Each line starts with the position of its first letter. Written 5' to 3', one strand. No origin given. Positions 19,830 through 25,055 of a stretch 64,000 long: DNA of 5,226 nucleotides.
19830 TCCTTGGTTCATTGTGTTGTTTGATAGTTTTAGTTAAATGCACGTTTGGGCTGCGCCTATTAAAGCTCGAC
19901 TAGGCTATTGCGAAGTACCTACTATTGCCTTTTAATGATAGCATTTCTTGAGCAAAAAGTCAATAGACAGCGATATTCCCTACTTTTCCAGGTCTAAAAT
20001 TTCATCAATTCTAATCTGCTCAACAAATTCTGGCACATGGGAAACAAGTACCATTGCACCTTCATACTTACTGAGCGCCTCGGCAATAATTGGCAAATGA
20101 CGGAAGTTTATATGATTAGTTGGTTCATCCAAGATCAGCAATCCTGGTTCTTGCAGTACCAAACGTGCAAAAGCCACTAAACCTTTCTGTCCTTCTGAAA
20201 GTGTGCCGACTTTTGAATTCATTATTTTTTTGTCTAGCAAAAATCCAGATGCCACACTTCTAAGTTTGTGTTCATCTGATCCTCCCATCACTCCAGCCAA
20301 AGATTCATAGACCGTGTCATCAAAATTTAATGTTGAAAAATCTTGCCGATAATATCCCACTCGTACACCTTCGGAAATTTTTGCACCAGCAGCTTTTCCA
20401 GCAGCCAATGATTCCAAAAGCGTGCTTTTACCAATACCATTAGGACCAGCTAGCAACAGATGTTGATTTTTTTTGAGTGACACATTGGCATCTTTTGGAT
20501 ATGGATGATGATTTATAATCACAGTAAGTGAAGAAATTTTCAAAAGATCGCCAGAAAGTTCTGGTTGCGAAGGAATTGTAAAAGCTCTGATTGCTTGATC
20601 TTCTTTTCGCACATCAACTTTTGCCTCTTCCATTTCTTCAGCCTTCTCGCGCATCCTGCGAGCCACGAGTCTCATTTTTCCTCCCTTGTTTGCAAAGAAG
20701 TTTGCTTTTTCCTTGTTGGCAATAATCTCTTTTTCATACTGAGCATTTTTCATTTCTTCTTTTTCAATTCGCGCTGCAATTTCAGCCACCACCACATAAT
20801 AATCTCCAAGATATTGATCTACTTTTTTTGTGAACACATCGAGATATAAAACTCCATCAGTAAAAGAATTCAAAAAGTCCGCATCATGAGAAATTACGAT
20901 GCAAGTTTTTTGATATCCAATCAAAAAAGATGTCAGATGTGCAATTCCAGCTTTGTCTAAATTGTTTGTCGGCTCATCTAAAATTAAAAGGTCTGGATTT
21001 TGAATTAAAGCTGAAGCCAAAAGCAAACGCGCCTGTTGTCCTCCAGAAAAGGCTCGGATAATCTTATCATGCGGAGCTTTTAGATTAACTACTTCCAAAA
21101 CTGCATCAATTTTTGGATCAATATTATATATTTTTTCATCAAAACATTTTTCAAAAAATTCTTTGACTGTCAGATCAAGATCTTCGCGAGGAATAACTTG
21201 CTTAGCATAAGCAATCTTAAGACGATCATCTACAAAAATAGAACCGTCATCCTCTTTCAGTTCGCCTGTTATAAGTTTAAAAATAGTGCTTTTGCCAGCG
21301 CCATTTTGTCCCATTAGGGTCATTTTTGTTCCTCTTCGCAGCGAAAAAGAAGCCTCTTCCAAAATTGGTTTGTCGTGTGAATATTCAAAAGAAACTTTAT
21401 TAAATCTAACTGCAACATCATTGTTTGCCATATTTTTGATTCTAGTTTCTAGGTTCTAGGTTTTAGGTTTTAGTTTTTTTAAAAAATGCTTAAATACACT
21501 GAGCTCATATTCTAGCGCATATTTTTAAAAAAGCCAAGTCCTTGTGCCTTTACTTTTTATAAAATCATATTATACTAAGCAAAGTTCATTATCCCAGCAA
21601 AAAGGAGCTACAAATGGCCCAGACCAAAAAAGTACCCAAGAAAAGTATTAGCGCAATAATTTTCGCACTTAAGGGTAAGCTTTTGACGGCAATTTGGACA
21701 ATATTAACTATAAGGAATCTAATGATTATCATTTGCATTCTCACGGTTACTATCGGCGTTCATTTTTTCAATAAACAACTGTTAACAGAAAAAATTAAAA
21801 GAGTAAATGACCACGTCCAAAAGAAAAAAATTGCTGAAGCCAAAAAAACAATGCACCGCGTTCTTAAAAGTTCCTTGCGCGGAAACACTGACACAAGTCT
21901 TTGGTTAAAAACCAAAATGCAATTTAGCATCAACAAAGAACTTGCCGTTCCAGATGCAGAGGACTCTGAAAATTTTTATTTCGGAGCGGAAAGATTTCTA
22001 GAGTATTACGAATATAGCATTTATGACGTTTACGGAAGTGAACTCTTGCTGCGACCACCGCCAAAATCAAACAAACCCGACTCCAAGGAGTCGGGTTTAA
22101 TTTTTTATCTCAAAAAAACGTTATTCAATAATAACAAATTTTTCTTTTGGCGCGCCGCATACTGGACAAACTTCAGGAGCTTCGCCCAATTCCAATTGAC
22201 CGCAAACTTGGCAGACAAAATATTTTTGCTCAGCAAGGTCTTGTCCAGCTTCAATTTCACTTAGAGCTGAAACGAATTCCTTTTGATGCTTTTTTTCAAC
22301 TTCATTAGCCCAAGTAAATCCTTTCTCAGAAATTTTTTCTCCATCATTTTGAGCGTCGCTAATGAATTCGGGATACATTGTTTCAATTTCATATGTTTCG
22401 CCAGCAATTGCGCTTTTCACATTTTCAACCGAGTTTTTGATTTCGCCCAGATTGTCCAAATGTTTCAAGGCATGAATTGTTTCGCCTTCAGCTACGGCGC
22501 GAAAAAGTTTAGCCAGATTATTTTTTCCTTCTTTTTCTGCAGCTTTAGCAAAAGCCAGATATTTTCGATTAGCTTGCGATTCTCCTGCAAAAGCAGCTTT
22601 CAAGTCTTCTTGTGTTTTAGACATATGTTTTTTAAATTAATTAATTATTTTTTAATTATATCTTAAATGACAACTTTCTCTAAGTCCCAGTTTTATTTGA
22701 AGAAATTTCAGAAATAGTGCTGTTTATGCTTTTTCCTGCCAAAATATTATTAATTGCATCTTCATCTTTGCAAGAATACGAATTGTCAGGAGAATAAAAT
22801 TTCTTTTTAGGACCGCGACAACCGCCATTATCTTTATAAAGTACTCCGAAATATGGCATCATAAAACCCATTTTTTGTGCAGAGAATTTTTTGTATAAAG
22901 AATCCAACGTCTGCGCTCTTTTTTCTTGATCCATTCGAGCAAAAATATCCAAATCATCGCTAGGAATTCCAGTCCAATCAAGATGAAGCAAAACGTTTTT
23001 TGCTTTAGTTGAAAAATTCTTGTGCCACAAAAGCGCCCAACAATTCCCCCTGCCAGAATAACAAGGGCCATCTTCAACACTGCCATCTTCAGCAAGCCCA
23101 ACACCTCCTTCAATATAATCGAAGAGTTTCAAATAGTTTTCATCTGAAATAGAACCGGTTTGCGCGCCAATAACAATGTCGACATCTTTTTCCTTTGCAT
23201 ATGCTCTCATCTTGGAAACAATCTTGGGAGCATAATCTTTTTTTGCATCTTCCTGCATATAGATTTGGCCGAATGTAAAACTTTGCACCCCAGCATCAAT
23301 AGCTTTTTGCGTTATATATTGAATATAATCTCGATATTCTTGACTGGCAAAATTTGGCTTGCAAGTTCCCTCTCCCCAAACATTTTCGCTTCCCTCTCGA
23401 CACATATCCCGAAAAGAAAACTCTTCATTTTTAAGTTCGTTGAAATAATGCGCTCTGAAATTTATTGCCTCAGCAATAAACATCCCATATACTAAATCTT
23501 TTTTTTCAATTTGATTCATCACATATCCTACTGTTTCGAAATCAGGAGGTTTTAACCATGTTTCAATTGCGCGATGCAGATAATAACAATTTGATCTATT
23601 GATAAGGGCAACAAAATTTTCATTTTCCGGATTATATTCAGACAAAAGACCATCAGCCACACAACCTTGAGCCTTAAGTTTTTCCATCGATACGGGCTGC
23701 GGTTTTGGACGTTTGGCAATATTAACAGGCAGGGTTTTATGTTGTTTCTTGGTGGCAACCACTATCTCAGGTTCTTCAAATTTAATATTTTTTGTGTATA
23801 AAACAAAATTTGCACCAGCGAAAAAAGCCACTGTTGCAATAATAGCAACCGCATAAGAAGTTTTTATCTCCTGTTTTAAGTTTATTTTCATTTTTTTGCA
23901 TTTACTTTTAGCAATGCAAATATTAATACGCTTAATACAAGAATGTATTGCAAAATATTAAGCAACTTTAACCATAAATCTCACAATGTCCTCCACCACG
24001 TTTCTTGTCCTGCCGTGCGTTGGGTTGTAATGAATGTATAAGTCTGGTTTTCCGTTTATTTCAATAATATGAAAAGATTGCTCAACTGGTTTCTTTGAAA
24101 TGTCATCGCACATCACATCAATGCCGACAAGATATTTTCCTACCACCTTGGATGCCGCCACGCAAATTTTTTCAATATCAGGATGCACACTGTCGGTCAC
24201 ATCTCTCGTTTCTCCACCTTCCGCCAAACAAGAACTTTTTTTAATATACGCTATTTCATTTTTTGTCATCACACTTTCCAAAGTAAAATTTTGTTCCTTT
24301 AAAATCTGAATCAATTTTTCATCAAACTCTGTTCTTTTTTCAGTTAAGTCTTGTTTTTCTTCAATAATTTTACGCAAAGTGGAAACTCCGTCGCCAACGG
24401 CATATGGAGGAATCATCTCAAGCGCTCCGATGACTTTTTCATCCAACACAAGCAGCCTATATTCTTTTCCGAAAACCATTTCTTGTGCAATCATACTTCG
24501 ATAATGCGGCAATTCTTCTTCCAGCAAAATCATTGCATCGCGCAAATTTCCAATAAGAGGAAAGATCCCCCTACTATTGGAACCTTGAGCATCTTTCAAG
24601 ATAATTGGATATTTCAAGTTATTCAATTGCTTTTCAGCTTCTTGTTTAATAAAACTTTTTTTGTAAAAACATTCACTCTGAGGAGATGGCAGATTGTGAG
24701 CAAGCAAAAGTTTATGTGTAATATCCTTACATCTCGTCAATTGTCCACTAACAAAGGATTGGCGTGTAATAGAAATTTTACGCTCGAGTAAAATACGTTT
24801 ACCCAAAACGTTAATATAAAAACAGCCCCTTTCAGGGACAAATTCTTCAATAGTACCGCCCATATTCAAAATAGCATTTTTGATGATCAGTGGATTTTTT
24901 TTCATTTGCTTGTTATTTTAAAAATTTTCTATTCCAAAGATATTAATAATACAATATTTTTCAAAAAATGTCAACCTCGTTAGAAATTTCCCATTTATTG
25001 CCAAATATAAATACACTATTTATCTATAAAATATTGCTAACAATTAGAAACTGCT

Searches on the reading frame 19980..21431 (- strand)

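Call 71: search_protein_families(library=pfam, proteins=[window:19980-21431:-], max_evalue=0.00001)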
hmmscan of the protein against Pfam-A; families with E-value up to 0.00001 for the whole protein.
window:19980-21431:- (483 aa): 8 families
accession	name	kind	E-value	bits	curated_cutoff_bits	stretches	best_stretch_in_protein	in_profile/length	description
PF00005.33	ABC_tran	-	2.2e-47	161.5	25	2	24-156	1-137/137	ABC transporter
PF13304.12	AAA_21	-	9.7e-16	59.1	27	0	409-468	236-301/304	AAA domain, putative AbiEii toxin, Type IV TA system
PF02463.25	SMC_N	-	1.4e-09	38.2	40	0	39-190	29-205/220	RecF/RecN/SMC N terminal domain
PF13555.12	AAA_29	-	6.1e-09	35.9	27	0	305-342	6-42/61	P-loop containing region of AAA domain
PF03193.22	RsgA_GTPase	-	4.7e-08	33.5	30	0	319-356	104-141/174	RsgA GTPase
PF20720.3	nSTAND3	-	1.3e-07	31.9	27.2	0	313-348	8-43/155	Novel STAND NTPase 3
PF13401.12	AAA_22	-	4.7e-07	30.6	27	0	321-436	4-92/130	AAA domain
PF13175.12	AAA_15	-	8.4e-07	29.4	32.1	0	36-215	25-92/374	AAA ATPase domain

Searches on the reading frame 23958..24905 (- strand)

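Call 74: search_protein_families(library=pfam, proteins=[window:23958-24905:-], max_evalue=0.00001)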
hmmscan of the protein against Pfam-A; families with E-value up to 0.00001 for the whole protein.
window:23958-24905:- (315 aa): 1 family
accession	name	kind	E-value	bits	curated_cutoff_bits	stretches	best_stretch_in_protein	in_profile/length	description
PF08443.16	RimK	-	1.4e-06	28.5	21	0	60-165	4-106/188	RimK-like ATP-grasp domain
